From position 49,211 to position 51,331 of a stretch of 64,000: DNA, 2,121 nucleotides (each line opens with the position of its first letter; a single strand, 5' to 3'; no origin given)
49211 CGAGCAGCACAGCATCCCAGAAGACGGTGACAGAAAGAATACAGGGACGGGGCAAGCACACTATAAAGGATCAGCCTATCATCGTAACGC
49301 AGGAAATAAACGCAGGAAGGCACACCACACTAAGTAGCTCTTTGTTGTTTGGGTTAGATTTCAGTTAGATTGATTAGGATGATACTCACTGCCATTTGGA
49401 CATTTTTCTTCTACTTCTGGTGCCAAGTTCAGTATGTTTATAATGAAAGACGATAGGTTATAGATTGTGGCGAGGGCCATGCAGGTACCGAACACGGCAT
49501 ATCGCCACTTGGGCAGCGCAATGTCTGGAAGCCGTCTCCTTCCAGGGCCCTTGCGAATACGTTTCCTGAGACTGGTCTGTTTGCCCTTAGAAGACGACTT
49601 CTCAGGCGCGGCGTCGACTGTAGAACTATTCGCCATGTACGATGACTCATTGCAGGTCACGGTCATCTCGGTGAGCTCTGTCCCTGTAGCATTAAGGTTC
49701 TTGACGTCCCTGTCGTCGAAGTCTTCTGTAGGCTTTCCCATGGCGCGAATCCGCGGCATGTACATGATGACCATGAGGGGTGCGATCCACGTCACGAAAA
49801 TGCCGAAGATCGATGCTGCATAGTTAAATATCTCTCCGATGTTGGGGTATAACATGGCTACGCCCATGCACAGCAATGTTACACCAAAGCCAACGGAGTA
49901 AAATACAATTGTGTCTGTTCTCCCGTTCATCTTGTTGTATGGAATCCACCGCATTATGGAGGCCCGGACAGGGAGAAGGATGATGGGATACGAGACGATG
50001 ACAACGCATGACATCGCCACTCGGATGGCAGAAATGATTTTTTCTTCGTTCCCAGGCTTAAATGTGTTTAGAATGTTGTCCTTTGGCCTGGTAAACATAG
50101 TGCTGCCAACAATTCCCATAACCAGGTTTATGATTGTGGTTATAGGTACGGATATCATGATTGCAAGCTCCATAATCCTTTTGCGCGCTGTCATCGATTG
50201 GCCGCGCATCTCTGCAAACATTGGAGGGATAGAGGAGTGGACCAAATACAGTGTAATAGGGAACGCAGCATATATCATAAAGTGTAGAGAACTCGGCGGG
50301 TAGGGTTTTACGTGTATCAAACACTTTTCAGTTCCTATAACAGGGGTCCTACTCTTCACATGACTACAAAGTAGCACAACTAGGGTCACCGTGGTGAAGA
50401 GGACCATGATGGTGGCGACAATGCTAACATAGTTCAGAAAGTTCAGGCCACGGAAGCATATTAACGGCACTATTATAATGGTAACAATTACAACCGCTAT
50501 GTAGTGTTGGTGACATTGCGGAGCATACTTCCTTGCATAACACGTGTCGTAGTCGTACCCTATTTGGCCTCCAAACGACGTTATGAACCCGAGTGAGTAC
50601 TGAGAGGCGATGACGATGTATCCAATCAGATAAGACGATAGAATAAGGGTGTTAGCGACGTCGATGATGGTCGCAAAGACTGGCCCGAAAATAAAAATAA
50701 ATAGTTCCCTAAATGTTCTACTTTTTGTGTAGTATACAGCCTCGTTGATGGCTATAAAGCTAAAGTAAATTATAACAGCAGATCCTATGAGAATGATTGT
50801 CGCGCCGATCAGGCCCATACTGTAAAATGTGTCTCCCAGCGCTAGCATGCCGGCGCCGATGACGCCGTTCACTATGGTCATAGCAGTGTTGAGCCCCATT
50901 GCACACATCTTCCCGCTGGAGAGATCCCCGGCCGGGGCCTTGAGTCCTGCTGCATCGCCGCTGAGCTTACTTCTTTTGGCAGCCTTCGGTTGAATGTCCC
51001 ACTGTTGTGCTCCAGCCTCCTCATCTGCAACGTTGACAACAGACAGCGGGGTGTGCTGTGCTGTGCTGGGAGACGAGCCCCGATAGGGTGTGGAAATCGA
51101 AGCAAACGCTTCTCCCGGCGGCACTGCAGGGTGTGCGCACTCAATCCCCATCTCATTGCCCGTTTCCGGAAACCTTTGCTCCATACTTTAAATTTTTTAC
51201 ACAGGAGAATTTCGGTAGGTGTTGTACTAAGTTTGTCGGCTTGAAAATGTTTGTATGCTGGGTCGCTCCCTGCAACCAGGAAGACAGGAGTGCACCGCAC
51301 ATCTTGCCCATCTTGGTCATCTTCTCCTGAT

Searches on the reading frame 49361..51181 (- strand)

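Call 66: search_protein_families(library=pfam, proteins=[window:49361-51181:-], max_evalue=0.001)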
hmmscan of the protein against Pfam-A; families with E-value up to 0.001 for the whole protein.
window:49361-51181:- (606 aa): 1 family
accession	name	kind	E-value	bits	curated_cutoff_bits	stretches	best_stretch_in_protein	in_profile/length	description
PF01490.24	Aa_trans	-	2.7e-26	92.6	25.6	1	98-473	7-370/410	Transmembrane amino acid transporter protein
